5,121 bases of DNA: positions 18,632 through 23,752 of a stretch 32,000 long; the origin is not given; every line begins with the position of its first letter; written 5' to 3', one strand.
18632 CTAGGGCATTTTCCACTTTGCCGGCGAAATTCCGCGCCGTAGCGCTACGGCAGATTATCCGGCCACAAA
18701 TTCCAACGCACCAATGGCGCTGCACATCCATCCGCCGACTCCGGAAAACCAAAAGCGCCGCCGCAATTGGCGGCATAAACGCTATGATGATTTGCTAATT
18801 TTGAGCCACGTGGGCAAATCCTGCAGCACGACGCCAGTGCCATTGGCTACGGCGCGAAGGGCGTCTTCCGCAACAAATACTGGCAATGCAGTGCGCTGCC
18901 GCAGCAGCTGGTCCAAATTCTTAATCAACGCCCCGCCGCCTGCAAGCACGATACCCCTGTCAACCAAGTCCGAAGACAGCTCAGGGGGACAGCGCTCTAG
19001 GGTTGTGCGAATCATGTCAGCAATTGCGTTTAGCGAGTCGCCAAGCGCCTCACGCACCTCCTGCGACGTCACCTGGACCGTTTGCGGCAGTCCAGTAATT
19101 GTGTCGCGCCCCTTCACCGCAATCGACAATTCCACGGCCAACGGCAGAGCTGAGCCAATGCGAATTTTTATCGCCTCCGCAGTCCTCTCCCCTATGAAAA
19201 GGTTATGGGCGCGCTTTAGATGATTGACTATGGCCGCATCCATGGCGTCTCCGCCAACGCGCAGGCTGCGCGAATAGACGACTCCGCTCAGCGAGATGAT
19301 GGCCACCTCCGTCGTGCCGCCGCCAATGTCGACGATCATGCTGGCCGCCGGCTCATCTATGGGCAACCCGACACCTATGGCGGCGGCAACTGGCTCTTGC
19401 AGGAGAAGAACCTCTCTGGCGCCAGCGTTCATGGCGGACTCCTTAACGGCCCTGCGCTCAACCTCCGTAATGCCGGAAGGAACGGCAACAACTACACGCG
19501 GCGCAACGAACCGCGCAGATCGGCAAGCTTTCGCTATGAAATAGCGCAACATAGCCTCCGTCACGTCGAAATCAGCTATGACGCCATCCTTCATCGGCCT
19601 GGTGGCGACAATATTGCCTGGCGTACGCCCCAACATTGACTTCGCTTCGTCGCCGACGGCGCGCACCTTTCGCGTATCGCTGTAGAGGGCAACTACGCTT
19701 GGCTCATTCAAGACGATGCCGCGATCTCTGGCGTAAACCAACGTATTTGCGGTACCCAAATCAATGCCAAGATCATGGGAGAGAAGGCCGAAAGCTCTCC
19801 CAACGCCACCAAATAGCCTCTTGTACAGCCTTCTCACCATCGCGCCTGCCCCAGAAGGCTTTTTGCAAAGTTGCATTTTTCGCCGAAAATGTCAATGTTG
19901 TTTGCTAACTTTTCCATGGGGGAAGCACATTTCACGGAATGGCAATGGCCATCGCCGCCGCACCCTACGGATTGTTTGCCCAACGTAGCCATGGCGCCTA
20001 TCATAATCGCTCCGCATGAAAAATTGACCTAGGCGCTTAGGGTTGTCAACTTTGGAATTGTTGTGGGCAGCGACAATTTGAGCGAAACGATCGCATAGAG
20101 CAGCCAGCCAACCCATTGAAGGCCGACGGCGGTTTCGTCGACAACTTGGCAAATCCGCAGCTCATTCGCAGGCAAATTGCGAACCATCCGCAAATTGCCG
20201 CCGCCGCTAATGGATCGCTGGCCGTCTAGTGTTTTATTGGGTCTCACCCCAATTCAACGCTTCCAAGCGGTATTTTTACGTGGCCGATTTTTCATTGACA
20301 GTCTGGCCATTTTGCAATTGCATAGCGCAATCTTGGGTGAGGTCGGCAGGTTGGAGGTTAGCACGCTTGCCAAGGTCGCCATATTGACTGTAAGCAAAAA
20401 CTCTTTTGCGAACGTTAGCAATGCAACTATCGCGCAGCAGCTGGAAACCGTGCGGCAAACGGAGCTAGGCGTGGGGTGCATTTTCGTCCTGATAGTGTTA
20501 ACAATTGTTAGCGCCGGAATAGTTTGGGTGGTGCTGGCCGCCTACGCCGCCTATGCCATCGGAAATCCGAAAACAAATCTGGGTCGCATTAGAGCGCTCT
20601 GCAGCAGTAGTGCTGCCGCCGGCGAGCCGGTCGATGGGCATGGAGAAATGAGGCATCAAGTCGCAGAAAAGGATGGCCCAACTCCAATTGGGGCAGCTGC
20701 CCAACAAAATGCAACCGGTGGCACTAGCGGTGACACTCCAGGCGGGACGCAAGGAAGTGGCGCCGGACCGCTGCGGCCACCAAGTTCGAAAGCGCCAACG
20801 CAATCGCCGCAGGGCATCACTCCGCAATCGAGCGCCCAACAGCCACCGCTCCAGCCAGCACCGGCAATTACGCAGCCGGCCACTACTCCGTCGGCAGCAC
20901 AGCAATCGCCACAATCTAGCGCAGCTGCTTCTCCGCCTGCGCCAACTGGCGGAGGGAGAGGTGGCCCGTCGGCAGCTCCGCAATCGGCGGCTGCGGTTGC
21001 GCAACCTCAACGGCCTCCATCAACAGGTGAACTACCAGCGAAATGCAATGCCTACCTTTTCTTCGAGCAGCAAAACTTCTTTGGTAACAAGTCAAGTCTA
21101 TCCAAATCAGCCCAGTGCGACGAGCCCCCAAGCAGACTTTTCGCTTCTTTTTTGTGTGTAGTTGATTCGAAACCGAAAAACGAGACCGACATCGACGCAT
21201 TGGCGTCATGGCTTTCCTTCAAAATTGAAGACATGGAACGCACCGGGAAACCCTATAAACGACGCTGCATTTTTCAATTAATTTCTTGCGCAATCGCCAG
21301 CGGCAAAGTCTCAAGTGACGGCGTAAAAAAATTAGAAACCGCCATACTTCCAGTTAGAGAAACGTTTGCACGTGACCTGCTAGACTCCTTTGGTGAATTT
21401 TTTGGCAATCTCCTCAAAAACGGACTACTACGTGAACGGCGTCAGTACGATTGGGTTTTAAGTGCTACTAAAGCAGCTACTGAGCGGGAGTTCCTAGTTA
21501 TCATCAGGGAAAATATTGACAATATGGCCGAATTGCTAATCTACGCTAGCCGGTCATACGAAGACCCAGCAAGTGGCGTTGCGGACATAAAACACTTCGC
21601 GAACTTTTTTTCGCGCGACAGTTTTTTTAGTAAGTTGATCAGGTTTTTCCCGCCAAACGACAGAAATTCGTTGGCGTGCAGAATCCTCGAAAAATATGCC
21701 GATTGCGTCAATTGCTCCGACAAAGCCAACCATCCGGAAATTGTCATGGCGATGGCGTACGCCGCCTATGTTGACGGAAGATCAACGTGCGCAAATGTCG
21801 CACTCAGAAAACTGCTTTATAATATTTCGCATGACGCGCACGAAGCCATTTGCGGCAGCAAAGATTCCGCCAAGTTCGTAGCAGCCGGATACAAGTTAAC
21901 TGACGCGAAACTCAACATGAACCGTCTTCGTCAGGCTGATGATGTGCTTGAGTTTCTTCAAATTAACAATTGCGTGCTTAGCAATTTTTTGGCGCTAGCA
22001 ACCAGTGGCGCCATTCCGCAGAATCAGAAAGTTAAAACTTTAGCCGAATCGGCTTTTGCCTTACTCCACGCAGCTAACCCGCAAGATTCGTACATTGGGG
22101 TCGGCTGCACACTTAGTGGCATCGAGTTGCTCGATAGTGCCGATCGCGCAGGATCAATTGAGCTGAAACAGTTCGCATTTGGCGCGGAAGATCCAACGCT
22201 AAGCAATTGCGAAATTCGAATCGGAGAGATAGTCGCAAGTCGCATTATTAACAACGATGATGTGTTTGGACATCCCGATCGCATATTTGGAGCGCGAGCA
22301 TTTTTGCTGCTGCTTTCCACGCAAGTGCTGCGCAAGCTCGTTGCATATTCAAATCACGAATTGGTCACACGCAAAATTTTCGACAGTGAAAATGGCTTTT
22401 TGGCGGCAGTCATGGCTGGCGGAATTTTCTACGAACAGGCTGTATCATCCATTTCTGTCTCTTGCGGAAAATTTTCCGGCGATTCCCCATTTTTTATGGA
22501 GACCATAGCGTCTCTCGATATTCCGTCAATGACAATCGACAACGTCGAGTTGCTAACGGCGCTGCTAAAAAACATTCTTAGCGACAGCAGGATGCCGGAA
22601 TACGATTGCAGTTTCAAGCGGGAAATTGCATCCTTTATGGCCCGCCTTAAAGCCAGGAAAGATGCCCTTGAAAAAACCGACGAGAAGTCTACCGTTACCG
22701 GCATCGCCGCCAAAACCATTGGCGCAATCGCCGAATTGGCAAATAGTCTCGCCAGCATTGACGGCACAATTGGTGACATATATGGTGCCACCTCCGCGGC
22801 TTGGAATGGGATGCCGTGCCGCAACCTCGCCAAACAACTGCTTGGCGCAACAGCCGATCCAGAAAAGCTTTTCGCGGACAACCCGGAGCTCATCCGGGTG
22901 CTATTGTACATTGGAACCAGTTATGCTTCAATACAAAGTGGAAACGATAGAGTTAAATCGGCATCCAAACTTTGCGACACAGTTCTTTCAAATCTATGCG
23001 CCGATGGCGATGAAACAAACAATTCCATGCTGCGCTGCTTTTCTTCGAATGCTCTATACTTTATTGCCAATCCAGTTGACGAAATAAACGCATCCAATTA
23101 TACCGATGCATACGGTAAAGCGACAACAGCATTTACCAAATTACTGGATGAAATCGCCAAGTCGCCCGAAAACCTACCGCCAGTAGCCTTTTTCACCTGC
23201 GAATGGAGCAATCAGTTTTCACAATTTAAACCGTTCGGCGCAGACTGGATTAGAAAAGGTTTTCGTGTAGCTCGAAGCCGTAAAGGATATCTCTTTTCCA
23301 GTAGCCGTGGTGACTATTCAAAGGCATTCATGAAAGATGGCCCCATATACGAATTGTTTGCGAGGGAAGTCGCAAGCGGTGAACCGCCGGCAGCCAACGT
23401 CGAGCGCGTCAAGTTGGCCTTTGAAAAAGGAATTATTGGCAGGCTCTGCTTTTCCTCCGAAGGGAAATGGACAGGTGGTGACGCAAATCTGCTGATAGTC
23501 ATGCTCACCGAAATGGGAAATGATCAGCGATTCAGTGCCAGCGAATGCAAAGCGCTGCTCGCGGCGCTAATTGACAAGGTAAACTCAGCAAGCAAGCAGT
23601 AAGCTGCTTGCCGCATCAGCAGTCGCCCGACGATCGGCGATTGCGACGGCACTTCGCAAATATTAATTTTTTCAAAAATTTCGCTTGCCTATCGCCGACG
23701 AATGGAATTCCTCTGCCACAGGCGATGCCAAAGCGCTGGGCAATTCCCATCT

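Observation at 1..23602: Three co-localised genes share an undescribed architecture: N-region, one long hydrophobic anchor, Pro/Gln-rich linker, large unrelated domain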

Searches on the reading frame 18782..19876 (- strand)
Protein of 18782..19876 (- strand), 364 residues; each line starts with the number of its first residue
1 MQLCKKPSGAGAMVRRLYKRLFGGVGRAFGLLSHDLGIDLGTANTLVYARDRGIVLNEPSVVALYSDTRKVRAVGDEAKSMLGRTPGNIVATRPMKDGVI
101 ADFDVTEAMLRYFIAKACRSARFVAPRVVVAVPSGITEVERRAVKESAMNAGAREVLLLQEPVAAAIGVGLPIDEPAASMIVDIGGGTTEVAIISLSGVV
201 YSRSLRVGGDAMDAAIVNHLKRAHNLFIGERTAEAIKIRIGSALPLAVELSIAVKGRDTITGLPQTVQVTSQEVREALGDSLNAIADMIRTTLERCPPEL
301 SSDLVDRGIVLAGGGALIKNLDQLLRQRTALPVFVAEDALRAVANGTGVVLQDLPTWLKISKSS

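Call 6: search_protein_families(library=pfam, proteins=[window:18782-19876:-], max_evalue=0.01)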
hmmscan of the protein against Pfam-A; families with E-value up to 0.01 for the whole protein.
window:18782-19876:- (364 aa): 6 families
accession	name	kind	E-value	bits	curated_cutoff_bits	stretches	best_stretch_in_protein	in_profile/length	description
PF06723.19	MreB_Mbl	-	1.2e-142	475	27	1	34-354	2-322/327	MreB/Mbl protein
PF00022.25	Actin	-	2.5e-15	56.4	27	2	38-222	9-189/410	Actin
PF00012.26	HSP70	-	8.8e-15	54.4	20.6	1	126-223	134-237/599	Hsp70 protein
PF14450.12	FtsA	-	2.6e-12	47.6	31.8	1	181-338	2-112/127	Cell division protein FtsA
PF11104.14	PilM_2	-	1.8e-08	34.2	27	1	178-219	181-222/340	Type IV pilus assembly protein PilM;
PF02541.22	Ppx-GppA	-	0.0078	16.1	27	0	175-208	110-143/285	Ppx/GppA phosphatase family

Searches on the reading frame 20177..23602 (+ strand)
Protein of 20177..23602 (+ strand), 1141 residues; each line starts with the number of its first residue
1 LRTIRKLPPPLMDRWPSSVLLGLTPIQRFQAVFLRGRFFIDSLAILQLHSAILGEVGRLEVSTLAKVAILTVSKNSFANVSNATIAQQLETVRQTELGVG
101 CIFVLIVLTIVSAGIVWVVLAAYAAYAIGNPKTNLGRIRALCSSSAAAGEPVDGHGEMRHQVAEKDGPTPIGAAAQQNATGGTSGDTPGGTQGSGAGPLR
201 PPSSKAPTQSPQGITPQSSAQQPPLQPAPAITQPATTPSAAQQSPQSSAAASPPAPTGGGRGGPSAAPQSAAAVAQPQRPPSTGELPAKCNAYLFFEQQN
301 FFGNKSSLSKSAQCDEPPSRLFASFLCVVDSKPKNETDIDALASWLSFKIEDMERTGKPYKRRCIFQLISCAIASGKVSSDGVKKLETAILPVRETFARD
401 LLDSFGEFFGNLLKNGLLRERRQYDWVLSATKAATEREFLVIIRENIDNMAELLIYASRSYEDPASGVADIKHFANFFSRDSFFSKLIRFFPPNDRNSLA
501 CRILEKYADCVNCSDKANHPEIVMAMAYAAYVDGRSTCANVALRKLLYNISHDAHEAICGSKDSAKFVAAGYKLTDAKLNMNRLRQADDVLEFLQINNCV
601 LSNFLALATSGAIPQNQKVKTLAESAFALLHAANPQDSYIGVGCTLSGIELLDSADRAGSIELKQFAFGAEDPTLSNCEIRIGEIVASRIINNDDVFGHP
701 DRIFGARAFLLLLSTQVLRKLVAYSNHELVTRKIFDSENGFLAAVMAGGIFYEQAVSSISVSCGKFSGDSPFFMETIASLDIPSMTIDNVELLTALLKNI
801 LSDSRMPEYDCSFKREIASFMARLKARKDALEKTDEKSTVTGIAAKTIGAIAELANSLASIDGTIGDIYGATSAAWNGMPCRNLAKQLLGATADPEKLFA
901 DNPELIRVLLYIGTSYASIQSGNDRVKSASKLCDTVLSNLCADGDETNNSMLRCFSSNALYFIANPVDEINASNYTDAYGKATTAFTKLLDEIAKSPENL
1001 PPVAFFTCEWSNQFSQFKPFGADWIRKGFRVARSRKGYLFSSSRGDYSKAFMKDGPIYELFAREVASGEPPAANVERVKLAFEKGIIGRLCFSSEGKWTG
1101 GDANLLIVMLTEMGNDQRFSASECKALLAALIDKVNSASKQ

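Call 7: search_protein_families(library=pfam, proteins=[window:20177-23602:+], max_evalue=0.01)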
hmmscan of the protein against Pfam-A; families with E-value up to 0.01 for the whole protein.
window:20177-23602:+ (1141 aa): 0 families

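Call 9: find_encoding_contigs(protein=window:20210-23602:+, flank=10000, max_places=4)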
Protein window:20210-23602:+ (1130 aa): no gene with exactly this product is on record in the collection.

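Call 11: find_homologous_proteins(query=window:20210-23602:+, max_evalue=0.001)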
Query window:20210-23602:+ (1130 aa): 1 proteins with E <= 0.001 among 8000 candidates.
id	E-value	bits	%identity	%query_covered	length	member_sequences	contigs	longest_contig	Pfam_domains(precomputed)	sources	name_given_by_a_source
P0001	0.0e+0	2460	100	97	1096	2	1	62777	-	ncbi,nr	ncbi:MAG: hypothetical protein LBI39_01860 [Puniceicoccales bacterium]|nr:hypothetical protein [Puni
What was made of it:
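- Tried and rejected: Full-length g3 found only itself; the candidate list was saturated at 8000 (call 11).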

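Call 13: find_encoding_contigs(protein=P0001, flank=10000, max_places=4)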
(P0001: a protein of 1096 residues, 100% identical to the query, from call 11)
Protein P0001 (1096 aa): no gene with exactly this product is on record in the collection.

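Call 31: list_cluster_members(proteins=[P0001, P0002, P0003, P0005, P0006])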
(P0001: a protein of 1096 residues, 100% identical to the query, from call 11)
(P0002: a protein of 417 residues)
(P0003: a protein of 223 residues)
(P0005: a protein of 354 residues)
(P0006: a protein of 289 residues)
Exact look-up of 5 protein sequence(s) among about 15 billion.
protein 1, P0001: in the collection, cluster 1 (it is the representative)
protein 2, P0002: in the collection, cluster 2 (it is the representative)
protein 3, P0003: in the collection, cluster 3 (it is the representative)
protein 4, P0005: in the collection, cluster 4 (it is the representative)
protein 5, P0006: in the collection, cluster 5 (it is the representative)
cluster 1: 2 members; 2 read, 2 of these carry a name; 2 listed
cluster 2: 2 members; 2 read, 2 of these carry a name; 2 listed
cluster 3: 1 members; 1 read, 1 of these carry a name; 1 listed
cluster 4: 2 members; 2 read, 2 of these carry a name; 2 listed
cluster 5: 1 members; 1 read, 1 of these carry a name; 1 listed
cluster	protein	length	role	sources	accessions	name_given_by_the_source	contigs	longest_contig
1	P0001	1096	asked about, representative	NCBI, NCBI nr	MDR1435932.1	MAG: hypothetical protein LBI39_01860 [Puniceicoccales bacterium] | hypothetical protein [Puniceicoccales bacterium]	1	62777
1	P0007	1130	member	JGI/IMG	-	hypothetical protein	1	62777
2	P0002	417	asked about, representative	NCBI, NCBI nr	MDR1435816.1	MAG: hypothetical protein LBI39_01240 [Puniceicoccales bacterium] | hypothetical protein [Puniceicoccales bacterium]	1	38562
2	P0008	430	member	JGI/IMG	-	hypothetical protein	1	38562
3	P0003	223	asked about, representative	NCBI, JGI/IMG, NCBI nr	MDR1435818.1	MAG: hypothetical protein LBI39_01250 [Puniceicoccales bacterium] | hypothetical protein | hypothetical protein [Puniceicoccales bacterium]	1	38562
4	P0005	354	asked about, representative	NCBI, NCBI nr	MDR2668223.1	MAG: hypothetical protein LBB38_04280 [Puniceicoccales bacterium] | hypothetical protein [Puniceicoccales bacterium]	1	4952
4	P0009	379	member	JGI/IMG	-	hypothetical protein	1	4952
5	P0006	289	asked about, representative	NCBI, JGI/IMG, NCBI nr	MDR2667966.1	MAG: hypothetical protein LBB38_02915 [Puniceicoccales bacterium] | hypothetical protein | hypothetical protein [Puniceicoccales bacterium]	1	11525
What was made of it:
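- All are 'hypothetical protein [Puniceicoccales bacterium]' from MAGs LBI39 and LBB38 (call 31).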

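Call 85: search_protein_families(library=padloc, proteins=[window:20210-23602:+], max_evalue=0.01)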
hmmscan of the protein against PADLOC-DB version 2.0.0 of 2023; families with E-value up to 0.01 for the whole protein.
window:20210-23602:+ (1130 aa): 0 families

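Call 86: search_protein_families(library=ncbifam, proteins=[window:20210-23602:+], max_evalue=0.01)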
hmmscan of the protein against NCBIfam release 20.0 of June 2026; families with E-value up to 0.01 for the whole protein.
window:20210-23602:+ (1130 aa): 0 families

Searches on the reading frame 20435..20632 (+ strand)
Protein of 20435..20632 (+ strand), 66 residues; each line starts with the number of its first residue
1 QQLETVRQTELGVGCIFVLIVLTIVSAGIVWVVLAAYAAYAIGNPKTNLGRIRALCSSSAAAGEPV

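Call 72: find_related_loci(query=A6, collection=metagenome_contigs, flank=8000)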
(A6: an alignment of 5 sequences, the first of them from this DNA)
Query A6 (66 aa) in metagenome_contigs; peptide patterns used: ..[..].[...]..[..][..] (x = any residue, [..] = any of these).
111 stretches matched a pattern, but none encodes a relative of the query by tblastn (E <= 1e-3).

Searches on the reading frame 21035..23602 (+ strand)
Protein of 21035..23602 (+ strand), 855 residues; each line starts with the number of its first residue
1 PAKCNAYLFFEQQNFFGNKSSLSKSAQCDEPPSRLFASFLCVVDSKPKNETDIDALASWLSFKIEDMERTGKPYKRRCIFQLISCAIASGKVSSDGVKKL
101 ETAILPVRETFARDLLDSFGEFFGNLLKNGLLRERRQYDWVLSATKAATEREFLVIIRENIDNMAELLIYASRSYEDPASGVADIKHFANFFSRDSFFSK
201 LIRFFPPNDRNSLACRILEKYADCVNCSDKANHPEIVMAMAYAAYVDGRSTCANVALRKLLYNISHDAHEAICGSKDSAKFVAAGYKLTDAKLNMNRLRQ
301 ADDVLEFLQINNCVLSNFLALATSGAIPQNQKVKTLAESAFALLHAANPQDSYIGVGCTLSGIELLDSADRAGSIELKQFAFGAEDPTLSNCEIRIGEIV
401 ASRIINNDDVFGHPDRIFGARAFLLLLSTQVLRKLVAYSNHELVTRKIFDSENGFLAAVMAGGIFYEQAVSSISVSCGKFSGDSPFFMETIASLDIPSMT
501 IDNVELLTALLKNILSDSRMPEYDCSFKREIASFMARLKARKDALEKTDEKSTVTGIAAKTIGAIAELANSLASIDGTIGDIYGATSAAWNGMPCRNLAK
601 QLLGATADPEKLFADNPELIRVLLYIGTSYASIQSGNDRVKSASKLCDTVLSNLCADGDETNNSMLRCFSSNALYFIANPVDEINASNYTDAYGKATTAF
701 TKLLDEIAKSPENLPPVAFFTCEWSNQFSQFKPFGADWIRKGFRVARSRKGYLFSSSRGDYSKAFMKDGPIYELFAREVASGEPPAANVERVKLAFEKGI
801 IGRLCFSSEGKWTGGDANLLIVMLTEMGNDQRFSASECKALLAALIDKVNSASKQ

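Call 26: search_solved_structures(query=window:21035-23602:+, max_evalue=1)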
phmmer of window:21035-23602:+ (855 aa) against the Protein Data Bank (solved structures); distinct sequences matched with E-value up to 1: 1.
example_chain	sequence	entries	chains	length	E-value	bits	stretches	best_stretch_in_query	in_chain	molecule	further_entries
3mxz_A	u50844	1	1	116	0.87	10.9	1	511-562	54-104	Tubulin-specific chaperone A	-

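Call 59: predict_structure(protein=window:21035-23602:+)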
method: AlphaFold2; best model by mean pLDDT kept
length: 855 residues; sequences in the alignment: 1
mean_pLDDT: 42.7   pTM: 0.26
mean pLDDT of the five models: 42.7, 38.0, 36.2, 34.5, 32.1
residues with pLDDT >= 90: 0; 70-90: 8; 50-70: 142; < 50: 705
segments of 3 or more residues with pLDDT < 50: 1-49, 70-78, 88-92, 104-122, 124-137, 139-141, 143-145, 147-164, 169-182, 188-214, 224-232, 234-236, 241-249, 265-267, 273-422, 424-494, 517-523, 549-704, 706-783, 794-819, 848-855
pLDDT, mean of each block of 10 residues (from residue 1): 36 39 28 36 41 52 53 48 49 53 48 44 46 47 47 42 48 44 49 43 46 49 47 49 45 54 50 47 43 32 35 43 38 40 36 35 37 35 35 42 37 33 38 36 36 42 39 31 43 51 53 52 52 69 60 38 38 35 34 35 40 43 39 36 40 39 35 33 38 46 47 36 35 43 44 35 40 46 49 45 36 44 52 55 53 39
secondary structure, 60 per line:
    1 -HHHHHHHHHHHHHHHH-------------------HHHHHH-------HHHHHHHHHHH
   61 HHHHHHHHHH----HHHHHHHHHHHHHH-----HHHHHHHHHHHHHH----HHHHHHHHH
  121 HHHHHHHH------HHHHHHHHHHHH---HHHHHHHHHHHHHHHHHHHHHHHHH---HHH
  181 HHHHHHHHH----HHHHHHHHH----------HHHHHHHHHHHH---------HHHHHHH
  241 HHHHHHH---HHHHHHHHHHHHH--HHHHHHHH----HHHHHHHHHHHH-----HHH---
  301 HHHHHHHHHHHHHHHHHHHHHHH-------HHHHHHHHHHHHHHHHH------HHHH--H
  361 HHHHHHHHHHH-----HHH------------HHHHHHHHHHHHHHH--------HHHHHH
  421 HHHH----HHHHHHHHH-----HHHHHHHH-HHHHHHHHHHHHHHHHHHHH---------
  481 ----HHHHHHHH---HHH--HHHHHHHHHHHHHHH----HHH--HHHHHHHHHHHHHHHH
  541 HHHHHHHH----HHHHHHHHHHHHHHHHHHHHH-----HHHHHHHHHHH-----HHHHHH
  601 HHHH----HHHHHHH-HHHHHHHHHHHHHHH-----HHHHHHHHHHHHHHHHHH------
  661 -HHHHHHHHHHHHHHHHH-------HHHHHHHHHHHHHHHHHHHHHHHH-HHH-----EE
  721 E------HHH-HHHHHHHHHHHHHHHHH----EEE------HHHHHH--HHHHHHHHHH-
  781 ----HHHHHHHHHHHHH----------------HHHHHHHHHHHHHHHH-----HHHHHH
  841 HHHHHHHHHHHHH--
elements in order (helices of 4 or more, strands of 3 or more residues): H2-17 H37-42 H50-70 H75-88 H94-107 H112-128 H135-146 H150-174 H178-189 H194-202 H213-224 H234-247 H251-263 H266-273 H278-289 H301-323 H331-347 H354-357 H360-371 H392-406 H415-424 H429-437 H443-450 H452-471 H485-492 H501-515 H525-548 H553-573 H579-589 H595-604 H609-615 H617-631 H637-654 H662-678 H686-709 E719-721 H732-748 E753-755 H762-767 H770-779 H785-797 H814-829 H835-853
